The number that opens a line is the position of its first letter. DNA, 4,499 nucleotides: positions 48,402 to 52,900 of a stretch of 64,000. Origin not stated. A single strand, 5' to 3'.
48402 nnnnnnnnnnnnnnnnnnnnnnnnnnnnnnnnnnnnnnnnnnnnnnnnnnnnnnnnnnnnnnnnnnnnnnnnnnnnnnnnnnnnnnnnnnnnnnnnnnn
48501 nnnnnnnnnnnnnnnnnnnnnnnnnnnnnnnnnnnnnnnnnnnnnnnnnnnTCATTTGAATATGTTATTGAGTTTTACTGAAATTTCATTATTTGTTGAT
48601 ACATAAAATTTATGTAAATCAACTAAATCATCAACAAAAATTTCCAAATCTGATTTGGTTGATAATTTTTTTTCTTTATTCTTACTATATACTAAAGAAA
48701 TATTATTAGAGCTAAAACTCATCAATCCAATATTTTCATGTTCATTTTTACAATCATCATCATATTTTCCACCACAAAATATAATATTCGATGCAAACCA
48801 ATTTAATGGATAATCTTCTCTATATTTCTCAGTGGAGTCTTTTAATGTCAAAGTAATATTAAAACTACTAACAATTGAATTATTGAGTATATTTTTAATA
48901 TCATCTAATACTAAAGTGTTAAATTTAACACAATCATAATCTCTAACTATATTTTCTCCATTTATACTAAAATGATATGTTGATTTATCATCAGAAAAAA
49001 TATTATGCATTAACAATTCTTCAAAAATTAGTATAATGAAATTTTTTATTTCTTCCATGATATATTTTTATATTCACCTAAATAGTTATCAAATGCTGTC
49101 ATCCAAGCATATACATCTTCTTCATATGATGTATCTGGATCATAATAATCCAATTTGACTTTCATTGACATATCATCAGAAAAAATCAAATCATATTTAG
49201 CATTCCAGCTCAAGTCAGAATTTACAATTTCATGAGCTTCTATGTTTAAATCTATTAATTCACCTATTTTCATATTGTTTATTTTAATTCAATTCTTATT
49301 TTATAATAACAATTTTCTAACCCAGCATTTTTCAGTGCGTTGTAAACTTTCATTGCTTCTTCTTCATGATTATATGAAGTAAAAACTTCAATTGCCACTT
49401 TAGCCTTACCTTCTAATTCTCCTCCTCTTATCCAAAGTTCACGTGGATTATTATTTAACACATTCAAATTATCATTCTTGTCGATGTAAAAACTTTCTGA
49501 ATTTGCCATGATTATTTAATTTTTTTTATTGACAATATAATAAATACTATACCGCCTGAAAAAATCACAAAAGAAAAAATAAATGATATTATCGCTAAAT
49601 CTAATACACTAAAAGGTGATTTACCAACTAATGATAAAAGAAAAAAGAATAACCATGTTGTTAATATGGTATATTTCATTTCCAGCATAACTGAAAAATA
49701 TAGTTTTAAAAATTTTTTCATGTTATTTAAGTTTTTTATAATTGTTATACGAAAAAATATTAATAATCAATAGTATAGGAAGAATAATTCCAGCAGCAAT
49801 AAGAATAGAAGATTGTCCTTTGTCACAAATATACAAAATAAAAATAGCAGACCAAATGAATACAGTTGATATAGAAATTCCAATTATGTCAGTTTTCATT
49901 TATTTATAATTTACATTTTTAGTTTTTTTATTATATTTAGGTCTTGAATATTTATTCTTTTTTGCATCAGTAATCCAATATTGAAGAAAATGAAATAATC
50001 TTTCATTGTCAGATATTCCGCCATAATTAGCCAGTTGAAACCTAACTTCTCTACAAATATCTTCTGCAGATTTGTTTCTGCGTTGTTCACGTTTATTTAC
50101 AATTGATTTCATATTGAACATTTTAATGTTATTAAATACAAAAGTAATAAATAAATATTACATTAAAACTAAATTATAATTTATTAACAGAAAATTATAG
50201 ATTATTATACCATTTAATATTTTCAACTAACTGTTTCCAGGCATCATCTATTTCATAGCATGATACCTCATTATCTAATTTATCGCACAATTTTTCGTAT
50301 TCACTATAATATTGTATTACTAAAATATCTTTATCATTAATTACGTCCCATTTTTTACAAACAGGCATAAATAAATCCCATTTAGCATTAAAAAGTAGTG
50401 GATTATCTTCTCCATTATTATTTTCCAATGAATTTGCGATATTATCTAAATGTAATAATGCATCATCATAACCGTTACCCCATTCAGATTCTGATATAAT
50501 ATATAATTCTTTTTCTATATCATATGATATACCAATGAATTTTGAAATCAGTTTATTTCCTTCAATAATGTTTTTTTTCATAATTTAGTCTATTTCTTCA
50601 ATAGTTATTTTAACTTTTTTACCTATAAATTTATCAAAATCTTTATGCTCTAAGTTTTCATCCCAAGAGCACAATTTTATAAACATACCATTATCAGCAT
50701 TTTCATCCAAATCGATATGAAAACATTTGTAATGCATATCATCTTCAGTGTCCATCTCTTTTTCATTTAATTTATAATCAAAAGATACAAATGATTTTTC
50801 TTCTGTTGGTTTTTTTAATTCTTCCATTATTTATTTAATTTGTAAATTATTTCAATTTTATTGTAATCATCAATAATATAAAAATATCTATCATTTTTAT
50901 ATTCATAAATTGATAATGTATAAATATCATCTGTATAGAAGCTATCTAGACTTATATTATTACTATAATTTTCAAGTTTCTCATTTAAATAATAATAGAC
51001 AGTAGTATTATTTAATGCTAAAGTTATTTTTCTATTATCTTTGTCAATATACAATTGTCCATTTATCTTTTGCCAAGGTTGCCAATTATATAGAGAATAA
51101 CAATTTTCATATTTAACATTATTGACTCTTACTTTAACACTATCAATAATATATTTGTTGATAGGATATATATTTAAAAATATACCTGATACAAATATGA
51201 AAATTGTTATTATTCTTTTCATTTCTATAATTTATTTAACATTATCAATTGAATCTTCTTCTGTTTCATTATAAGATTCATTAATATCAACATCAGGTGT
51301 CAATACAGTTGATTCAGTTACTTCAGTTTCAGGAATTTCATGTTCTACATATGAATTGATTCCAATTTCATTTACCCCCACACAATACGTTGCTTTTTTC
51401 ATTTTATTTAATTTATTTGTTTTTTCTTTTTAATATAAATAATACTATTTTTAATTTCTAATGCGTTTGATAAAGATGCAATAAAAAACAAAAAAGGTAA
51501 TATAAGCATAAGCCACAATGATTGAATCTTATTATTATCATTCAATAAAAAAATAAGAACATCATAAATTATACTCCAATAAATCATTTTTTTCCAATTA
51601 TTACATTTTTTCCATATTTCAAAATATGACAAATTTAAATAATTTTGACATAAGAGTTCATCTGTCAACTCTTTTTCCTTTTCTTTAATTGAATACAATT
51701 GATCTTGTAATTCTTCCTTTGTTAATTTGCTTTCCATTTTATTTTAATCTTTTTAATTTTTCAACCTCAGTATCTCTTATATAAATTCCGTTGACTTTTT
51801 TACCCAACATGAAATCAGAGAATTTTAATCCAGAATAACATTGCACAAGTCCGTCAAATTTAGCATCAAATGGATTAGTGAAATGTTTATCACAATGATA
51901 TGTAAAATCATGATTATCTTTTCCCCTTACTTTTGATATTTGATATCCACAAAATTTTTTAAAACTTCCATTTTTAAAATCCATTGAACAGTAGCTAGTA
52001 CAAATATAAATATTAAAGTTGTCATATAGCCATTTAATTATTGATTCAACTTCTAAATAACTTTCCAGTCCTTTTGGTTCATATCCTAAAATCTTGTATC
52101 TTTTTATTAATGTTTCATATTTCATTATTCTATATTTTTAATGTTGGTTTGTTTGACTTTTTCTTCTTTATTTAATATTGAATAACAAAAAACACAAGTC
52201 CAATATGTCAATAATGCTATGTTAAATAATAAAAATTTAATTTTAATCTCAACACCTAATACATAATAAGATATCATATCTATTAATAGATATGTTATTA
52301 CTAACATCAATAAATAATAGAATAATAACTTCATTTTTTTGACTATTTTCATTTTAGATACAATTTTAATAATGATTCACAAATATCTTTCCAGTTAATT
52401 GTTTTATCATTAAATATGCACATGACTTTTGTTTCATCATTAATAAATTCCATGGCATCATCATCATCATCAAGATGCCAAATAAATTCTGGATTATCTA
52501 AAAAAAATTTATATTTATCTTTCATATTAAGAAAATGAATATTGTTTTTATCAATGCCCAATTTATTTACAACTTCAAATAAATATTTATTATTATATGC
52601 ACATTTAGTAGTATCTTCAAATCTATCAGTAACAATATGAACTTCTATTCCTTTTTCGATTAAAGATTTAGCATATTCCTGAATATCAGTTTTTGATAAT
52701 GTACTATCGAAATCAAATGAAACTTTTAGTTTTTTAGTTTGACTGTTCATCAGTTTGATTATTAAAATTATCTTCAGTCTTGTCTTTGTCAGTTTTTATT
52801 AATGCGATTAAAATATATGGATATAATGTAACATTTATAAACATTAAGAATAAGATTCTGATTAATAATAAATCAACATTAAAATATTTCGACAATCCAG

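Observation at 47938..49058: NMNAT (NadD-type) adenylyltransferase: candidate NAD+ reconstitution against NAD-depleting defences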

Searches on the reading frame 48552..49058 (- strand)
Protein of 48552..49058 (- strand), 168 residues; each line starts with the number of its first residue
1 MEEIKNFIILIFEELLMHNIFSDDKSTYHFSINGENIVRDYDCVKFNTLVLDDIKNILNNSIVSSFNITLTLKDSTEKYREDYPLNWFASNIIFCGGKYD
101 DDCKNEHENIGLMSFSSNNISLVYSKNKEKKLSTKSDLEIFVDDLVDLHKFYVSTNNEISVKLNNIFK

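Call 3: search_protein_families(library=pfam, proteins=[window:48552-49058:-], max_evalue=1)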
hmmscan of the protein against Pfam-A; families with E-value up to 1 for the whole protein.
window:48552-49058:- (168 aa): 0 families

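Call 4: search_protein_families(library=ncbifam, proteins=[window:48552-49058:-], max_evalue=1)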
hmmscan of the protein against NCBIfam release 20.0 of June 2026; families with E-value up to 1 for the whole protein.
window:48552-49058:- (168 aa): 0 families

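Call 5: search_protein_families(library=phrogs, proteins=[window:48552-49058:-], max_evalue=1)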
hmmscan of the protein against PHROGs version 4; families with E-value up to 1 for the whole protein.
window:48552-49058:- (168 aa): 2 families
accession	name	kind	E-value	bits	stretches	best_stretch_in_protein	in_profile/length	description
phrog_14070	-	unknown function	0.22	12.7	1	94-121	22-50/65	-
phrog_29770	-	unknown function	0.28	12.1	0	120-158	70-109/134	-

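Call 11: find_homologous_proteins(query=window:48552-49058:-, max_evalue=0.01)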
Query window:48552-49058:- (168 aa): 2 proteins with E <= 0.01 among 55 candidates.
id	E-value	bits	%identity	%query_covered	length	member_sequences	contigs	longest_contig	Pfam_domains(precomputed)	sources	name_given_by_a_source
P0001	4.4e-92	324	100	90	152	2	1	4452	-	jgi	-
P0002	5.5e-56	207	63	98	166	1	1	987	-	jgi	-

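Call 18: find_encoding_contigs(protein=P0002, flank=5000, max_places=2)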
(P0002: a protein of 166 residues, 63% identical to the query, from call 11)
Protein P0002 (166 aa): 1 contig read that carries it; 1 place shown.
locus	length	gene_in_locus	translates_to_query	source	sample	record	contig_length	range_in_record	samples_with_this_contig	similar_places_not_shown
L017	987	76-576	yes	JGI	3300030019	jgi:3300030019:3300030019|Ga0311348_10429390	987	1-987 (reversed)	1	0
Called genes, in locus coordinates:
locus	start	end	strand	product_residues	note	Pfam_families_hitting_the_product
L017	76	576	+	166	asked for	-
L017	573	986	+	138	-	?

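Call 34: search_protein_representatives(alignment_id=A2)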
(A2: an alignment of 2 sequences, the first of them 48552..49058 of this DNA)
Query: 2 sequences, 168 profile positions. Proteins with E-value up to 0.001 (for the whole library): 9; up to 1e-10: 4; up to 1e-30: 1. The best 9 are listed.
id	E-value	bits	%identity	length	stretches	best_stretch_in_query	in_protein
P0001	1.2e-86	305.1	-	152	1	17-168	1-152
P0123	5.2e-22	94.8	-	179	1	3-167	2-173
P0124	1.6e-20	90.0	-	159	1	3-168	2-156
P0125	1.5e-19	86.8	-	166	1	3-168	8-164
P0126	2.7e-07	46.9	-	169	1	5-160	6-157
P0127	1.0e-06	45.0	-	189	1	4-121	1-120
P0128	4.3e-06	43.0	-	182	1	5-98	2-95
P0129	4.6e-06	42.9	-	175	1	4-103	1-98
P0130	5.4e-04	36.2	-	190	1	5-110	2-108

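Call 36: predict_structure(alignment_id=A2)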
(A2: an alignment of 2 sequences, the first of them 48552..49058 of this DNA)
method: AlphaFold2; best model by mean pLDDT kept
length: 168 residues; sequences in the alignment: 2
mean_pLDDT: 54.2   pTM: 0.56
mean pLDDT of the five models: 54.2, 50.5, 47.7, 44.4, 31.4
residues with pLDDT >= 90: 0; 70-90: 33; 50-70: 57; < 50: 78
segments of 3 or more residues with pLDDT < 50: 74-130, 151-168
pLDDT, mean of each block of 10 residues (from residue 1): 69 75 63 65 64 83 66 47 38 33 38 33 38 62 62 43 39
secondary structure, 60 per line:
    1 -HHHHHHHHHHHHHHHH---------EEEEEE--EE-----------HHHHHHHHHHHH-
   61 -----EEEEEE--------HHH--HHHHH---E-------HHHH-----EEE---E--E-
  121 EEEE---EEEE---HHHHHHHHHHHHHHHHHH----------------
elements in order: H2-17 E27-32 H48-59 E66-71 H85-89 H101-104 E110-112 E121-124 E128-131 H135-152

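Call 38: search_protein_families(library=pfam, alignment_id=A3, max_evalue=1)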
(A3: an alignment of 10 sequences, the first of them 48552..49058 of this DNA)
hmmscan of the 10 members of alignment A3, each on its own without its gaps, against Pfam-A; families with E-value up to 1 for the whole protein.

A. member 1, window:48552-49058:- (168 aa): 0 families

B. families by the number of members that match (of 10 scanned): 7 families
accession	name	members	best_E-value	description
PF25577.1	TPR_TAF2_C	1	0.055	TAF2-like, TPR repeats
PF03925.18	SeqA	1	0.094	SeqA protein C-terminal domain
PF23538.1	Teneurin_ABD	1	0.12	Teneurin antibiotic-binding-like domain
PF00159.23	Hormone_3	1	0.17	Pancreatic hormone peptide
PF02727.21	Cu_amine_oxidN2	1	0.18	Copper amine oxidase, N2 domain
PF18396.7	TBK1_ULD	1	0.22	TANK binding kinase 1 ubiquitin-like domain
PF11083.13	Relaxase_C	1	0.75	C-terminal helical hairpin domain from relaxase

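Call 40: search_solved_structures(query=A3, max_evalue=10)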
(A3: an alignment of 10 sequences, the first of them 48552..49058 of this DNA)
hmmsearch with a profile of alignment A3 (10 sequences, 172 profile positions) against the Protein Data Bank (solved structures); distinct sequences matched with E-value up to 10: 1.
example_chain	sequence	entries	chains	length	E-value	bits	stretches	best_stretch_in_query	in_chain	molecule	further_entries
2a7k_A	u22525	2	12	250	2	11.4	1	110-160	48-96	CarB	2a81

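Call 41: find_encoding_contigs(protein=P0124, flank=5000, max_places=3)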
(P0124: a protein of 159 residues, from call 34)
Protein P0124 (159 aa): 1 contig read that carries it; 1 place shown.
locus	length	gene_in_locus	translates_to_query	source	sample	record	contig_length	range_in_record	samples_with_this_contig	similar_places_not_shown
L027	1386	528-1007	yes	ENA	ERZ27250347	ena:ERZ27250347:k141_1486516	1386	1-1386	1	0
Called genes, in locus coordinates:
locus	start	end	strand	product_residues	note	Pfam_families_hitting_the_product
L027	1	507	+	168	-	?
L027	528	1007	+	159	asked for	-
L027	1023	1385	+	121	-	?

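Call 42: find_encoding_contigs(protein=P0123, flank=5000, max_places=3)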
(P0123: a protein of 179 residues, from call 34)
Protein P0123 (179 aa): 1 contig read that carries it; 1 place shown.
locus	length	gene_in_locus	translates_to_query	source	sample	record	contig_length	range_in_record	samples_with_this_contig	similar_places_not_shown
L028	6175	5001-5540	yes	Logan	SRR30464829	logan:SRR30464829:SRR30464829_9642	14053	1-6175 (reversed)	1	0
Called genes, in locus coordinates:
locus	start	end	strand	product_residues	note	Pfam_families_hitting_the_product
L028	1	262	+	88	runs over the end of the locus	-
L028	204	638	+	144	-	-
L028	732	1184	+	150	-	-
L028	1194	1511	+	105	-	-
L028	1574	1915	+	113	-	-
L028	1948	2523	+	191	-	-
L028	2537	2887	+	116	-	-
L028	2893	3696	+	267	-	PF10250:O-FucT (faint)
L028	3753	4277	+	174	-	-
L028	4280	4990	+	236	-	-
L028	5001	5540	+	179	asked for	-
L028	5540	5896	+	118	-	-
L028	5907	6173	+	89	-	?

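Call 46: predict_structure(alignment_id=A3)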
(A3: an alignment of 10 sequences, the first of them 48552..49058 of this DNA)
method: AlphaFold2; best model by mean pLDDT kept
length: 168 residues; sequences in the alignment: 10
mean_pLDDT: 78.7   pTM: 0.78
mean pLDDT of the five models: 78.7, 78.5, 78.4, 75.5, 75.1
residues with pLDDT >= 90: 37; 70-90: 88; 50-70: 33; < 50: 10
segments of 3 or more residues with pLDDT < 50: 100-107
pLDDT, mean of each block of 10 residues (from residue 1): 86 90 81 87 81 93 90 65 72 76 50 78 59 80 86 83 82
secondary structure, 60 per line:
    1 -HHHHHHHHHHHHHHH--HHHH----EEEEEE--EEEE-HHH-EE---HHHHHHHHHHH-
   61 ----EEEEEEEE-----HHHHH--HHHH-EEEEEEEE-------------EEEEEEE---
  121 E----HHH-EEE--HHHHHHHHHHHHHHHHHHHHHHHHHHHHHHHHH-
elements in order: H2-16 H19-22 E27-32 E35-38 H49-59 E65-72 H78-82 H85-88 E90-97 E111-117 E130-132 H135-167

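Call 56: fold_search(model_id=the predicted structure, library=viral)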
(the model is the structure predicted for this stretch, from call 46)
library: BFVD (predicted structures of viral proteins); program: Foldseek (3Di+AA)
matches with E <= 10: 401; with E <= 0.001: 0
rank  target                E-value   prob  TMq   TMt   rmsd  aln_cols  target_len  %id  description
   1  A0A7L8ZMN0            7.9e-02  0.38  0.29  0.35  11.2       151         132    9  Uncharacterized protein [Erwinia phage pEa_SNUABM_47]
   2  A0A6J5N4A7            1.2e-01  0.18  0.27  0.28  19.4       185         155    7  Uncharacterized protein [uncultured Caudovirales phage]
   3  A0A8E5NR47            1.4e-01  0.21  0.31  0.28  14.1       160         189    8  (no name in the UniProt tables at hand)
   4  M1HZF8                1.8e-01  0.10  0.24  0.17  12.8       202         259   10  (no name in the UniProt tables at hand)
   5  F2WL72                2.1e-01  0.38  0.38  0.38   8.2       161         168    8  Uncharacterized protein [Lausannevirus]
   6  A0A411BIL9            2.4e-01  0.11  0.24  0.30  15.4       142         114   14  (no name in the UniProt tables at hand)
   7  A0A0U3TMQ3            2.5e-01  0.69  0.35  0.52   3.9        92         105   11  Uncharacterized protein [Arthrobacter phage Sonny]
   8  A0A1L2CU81            3.0e-01  0.21  0.30  0.40  10.2       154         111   10  Uncharacterized protein [Pectobacterium phage vB_PcaM_CBB]
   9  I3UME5                3.2e-01  0.04  0.15  0.19  16.1       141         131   10  Uncharacterized protein [Colwellia phage 9A]
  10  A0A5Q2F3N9            3.2e-01  0.03  0.15  0.09  10.5       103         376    9  Distal tail protein [Lactococcus phage P596]
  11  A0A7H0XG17            3.5e-01  0.28  0.32  0.30   8.3       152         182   10  Uncharacterized protein [Pseudomonas phage phiK7A1]
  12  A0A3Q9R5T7            3.7e-01  0.07  0.16  0.16  14.0        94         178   10  (no name in the UniProt tables at hand)
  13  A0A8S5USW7            3.7e-01  0.04  0.18  0.17  14.0       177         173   11  Uncharacterized protein [Myoviridae sp. ctijX18]
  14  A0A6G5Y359            4.2e-01  0.20  0.35  0.39  13.3       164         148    9  (no name in the UniProt tables at hand)
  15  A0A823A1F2            4.2e-01  0.18  0.24  0.04   6.8        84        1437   12  (no name in the UniProt tables at hand)
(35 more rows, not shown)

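Call 58: fold_search(model_id=the predicted structure, library=pdb)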
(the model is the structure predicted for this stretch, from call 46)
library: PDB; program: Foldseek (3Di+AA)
matches with E <= 10: 136; with E <= 0.001: 0
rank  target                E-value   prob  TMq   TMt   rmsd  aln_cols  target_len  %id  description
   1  4g59_A                5.1e-01  0.07  0.21  0.21  12.5       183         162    7  Crystal structure of the murine cytomegalovirus MHC-I homolog m152 with ligand RAE-1 gamma (released 2012-12-19)
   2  5ggl_A                7.0e-01  0.08  0.23  0.25  10.2       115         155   11  Crystal structure of N-terminal domain of human protein O-mannose beta-1,2-N-acetylglucosaminyltransferase in complex  (released 2016-08-10)
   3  5ggj_A                7.5e-01  0.08  0.22  0.23   9.9       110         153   11  Crystal structure of N-terminal domain of human protein O-mannose beta-1,2-N-acetylglucosaminyltransferase in complex  (released 2016-08-10)
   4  8t8e_A                8.5e-01  0.08  0.23  0.13  11.9       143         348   13  cryoEM structure of Smc5/6 5mer (released 2023-11-15)
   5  4bbr_B                1.1e+00  0.02  0.14  0.03  18.8       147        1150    7  Structure of RNA polymerase II-TFIIB complex (released 2012-11-14)
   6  6hrs_H                1.1e+00  0.01  0.15  0.15  16.5       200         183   11  Structure of the TRPML2 ELD at pH 4.5 (released 2019-06-19)
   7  5nvk_G                1.3e+00  0.03  0.18  0.18  13.0       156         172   11  Crystal structure of the human 4EHP-GIGYF1 complex (released 2017-07-26)
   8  2be3_B                1.3e+00  0.02  0.13  0.12  16.3       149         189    9  Structure of a GTP Pyrophosphokinase Family Protein from Streptococcus pneumoniae (released 2005-12-06)
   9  5ded_G                1.5e+00  0.04  0.17  0.15  16.6       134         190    7  Crystal structure of the small alarmone synthethase 1 from Bacillus subtilis bound to its product pppGpp (released 2015-10-28)
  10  6ex0_A                1.5e+00  0.04  0.16  0.14  15.5       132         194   11  Crystal structure of RelP (SAS2) from Staphylococcus aureus bound to pppGpp in the post-catalytic state (released 2018-01-24)
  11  6fgk_A                1.7e+00  0.03  0.15  0.14  15.9       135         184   10  Crystal structure of the small alarmone synthethase 2 from Bacillus subtilis (released 2018-02-07)
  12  6hrs_G                1.7e+00  0.01  0.14  0.13  16.2       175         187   10  Structure of the TRPML2 ELD at pH 4.5 (released 2019-06-19)
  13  7acv_A                1.8e+00  0.04  0.25  0.15  22.4       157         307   10  SLPL/HID (LMW SLP complex with HMW SLP interacting domain - HID) from C. difficile (R7404 strain) (released 2022-03-09)
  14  6fgk_D                2.0e+00  0.01  0.16  0.15  17.0       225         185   11  Crystal structure of the small alarmone synthethase 2 from Bacillus subtilis (released 2018-02-07)
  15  2mbl_MODEL_1_A        2.1e+00  0.08  0.22  0.29   9.4        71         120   15  Solution NMR Structure of De novo designed Top7 Fold Protein Top7m13, Northeast Structural Genomics Consortium (released 2013-11-13)
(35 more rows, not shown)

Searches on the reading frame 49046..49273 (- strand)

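Call 3: search_protein_families(library=pfam, proteins=[window:49046-49273:-], max_evalue=1)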
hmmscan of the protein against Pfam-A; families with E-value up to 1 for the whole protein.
window:49046-49273:- (75 aa): 0 families

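Call 5: search_protein_families(library=phrogs, proteins=[window:49046-49273:-], max_evalue=1)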
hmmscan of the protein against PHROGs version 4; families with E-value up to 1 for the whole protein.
window:49046-49273:- (75 aa): 2 families
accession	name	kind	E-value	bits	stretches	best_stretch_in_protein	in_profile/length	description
phrog_29658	-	unknown function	0.061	14.1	1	8-72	85-146/167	-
phrog_1349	-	unknown function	0.072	13.6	1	11-74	125-191/210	-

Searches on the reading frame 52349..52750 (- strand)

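Call 60: search_protein_families(library=pfam, proteins=[window:52349-52750:-], max_evalue=0.1)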
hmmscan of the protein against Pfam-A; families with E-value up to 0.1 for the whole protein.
window:52349-52750:- (133 aa): 2 families
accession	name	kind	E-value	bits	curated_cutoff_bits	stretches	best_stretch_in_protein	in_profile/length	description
PF01624.25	MutS_I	-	0.0036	18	20.6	0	17-49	60-92/113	MutS domain I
PF10566.15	Glyco_hydro_97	-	0.072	12.9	32.5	1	9-80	63-136/275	Glycoside hydrolase 97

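Call 76: search_protein_families(library=phrogs, proteins=[window:52349-52750:-], max_evalue=0.01)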
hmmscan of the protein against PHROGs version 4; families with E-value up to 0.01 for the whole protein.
window:52349-52750:- (133 aa): 3 families
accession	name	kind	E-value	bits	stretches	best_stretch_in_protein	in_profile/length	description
phrog_4919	-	unknown function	0.0025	18.4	1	5-71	4-75/126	-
phrog_4256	-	unknown function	0.0026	18.6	1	5-60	9-68/141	-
phrog_1452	-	moron, auxiliary metabolic gene and host takeover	0.0052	18.4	1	4-32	3-31/101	Gp5.5-like host HNS inhibition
